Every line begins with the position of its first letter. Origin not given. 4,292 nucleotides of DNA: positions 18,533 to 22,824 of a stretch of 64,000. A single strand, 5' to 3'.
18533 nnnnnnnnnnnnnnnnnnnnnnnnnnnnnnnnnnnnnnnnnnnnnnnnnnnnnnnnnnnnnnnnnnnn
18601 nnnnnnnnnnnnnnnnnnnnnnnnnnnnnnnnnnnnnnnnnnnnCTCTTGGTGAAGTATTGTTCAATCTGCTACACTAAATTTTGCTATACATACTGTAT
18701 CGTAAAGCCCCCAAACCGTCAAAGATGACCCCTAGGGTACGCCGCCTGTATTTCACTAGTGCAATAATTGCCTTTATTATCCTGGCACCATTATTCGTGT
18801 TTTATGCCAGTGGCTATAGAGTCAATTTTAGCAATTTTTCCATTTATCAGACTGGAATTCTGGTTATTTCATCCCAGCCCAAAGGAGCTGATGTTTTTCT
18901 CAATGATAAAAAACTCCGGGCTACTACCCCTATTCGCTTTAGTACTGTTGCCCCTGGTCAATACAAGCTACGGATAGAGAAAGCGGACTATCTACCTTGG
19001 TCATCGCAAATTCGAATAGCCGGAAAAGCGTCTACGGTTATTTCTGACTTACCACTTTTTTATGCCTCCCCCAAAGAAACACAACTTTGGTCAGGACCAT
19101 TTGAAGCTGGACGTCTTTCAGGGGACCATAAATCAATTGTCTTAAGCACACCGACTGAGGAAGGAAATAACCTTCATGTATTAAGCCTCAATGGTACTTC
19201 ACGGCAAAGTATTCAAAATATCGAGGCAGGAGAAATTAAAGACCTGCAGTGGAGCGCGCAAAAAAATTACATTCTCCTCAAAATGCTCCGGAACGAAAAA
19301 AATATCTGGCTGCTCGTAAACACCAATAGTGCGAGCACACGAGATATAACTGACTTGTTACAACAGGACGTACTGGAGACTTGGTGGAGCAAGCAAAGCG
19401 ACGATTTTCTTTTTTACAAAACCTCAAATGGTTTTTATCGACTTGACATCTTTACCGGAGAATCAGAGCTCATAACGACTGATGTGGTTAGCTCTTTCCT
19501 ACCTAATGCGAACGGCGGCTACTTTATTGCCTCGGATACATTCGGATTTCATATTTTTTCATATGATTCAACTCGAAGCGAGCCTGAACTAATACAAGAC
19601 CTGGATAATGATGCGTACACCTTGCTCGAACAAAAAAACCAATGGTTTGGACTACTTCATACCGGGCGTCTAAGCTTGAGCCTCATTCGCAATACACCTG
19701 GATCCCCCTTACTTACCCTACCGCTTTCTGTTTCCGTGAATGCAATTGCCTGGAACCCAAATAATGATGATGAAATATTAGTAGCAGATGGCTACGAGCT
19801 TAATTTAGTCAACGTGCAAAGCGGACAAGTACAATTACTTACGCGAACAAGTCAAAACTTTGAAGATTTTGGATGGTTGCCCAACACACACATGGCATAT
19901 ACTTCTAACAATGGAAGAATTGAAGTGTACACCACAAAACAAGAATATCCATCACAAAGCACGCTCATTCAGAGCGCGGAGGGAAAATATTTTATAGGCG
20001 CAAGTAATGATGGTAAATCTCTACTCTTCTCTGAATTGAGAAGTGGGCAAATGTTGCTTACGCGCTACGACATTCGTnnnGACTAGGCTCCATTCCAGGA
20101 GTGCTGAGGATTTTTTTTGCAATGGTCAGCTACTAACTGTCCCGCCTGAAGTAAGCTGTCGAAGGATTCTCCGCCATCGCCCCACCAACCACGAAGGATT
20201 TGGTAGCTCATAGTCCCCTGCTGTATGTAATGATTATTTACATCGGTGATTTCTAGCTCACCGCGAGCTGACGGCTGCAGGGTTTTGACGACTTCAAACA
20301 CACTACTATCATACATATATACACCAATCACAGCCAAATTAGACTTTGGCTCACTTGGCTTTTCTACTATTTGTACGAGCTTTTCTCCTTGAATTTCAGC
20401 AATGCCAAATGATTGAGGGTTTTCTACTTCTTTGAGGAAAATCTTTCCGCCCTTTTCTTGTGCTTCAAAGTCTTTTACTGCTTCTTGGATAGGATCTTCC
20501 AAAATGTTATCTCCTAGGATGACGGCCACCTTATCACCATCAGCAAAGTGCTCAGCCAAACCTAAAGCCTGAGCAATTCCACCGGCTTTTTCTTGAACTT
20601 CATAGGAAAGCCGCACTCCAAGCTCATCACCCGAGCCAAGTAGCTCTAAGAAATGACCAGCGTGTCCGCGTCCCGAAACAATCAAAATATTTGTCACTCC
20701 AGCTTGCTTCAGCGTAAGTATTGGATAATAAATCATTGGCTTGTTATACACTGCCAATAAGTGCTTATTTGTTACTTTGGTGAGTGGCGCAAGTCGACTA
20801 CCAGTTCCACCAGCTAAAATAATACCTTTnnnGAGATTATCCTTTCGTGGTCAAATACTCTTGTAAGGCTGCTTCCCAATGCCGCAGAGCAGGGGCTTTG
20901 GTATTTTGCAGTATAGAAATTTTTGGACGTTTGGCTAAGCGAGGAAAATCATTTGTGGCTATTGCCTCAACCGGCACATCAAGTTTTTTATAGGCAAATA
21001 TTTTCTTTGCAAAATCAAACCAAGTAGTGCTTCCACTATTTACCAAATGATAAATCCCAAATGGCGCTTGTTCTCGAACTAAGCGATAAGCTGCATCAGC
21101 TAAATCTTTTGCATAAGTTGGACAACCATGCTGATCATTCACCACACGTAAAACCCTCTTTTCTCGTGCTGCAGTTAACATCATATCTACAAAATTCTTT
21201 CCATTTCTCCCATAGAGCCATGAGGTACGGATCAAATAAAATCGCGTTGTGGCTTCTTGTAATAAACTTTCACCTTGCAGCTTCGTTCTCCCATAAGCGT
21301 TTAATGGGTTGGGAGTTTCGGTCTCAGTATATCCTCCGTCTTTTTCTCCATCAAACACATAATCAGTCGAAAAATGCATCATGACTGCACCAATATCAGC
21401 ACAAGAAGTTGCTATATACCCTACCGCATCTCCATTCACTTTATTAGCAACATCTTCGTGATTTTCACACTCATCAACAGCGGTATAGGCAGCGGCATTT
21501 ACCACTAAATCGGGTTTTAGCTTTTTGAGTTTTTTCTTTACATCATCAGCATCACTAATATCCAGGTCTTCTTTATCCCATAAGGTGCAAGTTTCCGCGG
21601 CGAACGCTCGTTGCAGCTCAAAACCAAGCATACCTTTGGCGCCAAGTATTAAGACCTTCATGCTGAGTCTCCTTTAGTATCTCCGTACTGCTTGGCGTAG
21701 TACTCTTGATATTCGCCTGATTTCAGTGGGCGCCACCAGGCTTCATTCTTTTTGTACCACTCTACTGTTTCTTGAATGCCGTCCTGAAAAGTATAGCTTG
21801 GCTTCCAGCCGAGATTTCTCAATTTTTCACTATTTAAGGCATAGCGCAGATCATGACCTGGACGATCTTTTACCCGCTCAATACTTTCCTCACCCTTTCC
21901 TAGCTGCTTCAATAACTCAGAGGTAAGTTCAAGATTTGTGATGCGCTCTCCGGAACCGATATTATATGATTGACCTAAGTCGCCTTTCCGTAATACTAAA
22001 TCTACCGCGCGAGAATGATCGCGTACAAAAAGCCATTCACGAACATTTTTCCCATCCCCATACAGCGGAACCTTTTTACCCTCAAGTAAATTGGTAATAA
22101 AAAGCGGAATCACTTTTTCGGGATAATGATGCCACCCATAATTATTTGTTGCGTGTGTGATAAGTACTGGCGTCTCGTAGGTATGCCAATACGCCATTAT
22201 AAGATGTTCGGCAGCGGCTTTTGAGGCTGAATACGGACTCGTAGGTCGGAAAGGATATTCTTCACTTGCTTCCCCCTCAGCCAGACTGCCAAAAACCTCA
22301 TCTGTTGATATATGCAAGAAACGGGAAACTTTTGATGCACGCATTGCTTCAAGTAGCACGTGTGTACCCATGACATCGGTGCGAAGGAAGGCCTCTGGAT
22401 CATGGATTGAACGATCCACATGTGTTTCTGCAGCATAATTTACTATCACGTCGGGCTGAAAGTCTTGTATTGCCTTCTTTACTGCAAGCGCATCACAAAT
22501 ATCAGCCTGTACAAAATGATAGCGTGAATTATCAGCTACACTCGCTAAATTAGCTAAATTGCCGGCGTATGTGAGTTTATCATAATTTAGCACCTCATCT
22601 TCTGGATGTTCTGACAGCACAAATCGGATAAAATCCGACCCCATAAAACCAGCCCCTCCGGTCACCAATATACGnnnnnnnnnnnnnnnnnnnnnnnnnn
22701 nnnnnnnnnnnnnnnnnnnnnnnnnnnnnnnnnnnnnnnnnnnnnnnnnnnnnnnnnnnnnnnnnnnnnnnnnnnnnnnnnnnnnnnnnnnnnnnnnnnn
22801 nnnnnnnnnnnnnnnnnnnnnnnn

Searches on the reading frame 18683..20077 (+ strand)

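Call 100: search_protein_families(library=pfam, proteins=[window:18683-20077:+], max_evalue=0.1)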
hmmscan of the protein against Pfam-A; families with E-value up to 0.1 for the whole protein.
window:18683-20077:+ (465 aa): 4 families
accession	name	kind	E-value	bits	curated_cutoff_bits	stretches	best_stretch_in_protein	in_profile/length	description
PF08308.17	PEGA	-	3.1e-10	40.2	20.8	1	58-114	2-57/71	PEGA domain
PF25174.1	Beta-prop_THOC3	-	0.00035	20.1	305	1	347-447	86-186/272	THOC3 beta-propeller domain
PF04053.20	B-prop_COPA_B_2nd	-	0.0004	20.4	57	0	350-432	31-109/248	COPA/B second beta-propeller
PF08662.17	eIF2A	-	0.001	19.4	20.5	0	161-197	38-74/194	Eukaryotic translation initiation factor eIF2A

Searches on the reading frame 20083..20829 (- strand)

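Call 100: search_protein_families(library=pfam, proteins=[window:20083-20829:-], max_evalue=0.1)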
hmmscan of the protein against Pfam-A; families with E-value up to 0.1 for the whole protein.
window:20083-20829:- (248 aa): 2 families
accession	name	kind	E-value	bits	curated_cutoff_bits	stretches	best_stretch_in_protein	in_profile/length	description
PF00483.29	NTP_transferase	-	1.8e-56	191.9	21.2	1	1-233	1-242/245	Nucleotidyl transferase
PF12804.13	NTP_transf_3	-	2.9e-10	41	27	1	2-115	1-105/160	MobA-like NTP transferase domain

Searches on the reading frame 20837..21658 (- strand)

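Call 100: search_protein_families(library=pfam, proteins=[window:20837-21658:-], max_evalue=0.1)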
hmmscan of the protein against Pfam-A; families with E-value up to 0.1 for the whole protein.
window:20837-21658:- (273 aa): 5 families
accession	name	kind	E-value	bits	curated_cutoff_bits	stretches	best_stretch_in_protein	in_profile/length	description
PF04321.23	RmlD_sub_bind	-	1.3e-95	320.3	27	1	1-270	2-283/287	RmlD substrate binding domain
PF01370.27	Epimerase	-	4.3e-21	75.9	20.9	1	2-197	1-228/240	NAD dependent epimerase/dehydratase family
PF16363.11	GDP_Man_Dehyd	-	4.4e-09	36.7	27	1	32-145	59-176/332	GDP-mannose 4,6 dehydratase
PF02719.21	Polysacc_synt_2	-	8e-06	25.7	20.2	1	33-140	62-156/293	Polysaccharide biosynthesis protein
PF07993.18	NAD_binding_4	-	0.00023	20.8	20.1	1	48-150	88-209/258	Male sterility protein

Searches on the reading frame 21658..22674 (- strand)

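Call 100: search_protein_families(library=pfam, proteins=[window:21658-22674:-], max_evalue=0.1)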
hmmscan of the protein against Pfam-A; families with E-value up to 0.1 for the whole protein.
window:21658-22674:- (338 aa): 8 families
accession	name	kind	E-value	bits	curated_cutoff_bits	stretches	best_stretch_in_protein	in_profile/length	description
PF16363.11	GDP_Man_Dehyd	-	4.1e-80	270.2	27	1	3-303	1-332/332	GDP-mannose 4,6 dehydratase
PF01370.27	Epimerase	-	1.6e-65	221.3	20.9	1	2-240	1-240/240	NAD dependent epimerase/dehydratase family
PF02719.21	Polysacc_synt_2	-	1.2e-20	74.3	20.2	1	2-276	1-269/293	Polysaccharide biosynthesis protein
PF01073.25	3Beta_HSD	-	3e-20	72.8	22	1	3-219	1-220/280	3-beta hydroxysteroid dehydrogenase/isomerase family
PF04321.23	RmlD_sub_bind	-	1.7e-18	67.1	27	1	1-163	2-140/287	RmlD substrate binding domain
PF07993.18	NAD_binding_4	-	2.4e-10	40.4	20.1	1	4-173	1-202/258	Male sterility protein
PF13460.12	NAD_binding_10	-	4.8e-07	30.3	27.2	1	39-161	28-133/184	NAD(P)H-binding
PF00106.31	adh_short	-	0.006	16.5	26.6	0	140-164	141-165/195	short chain dehydrogenase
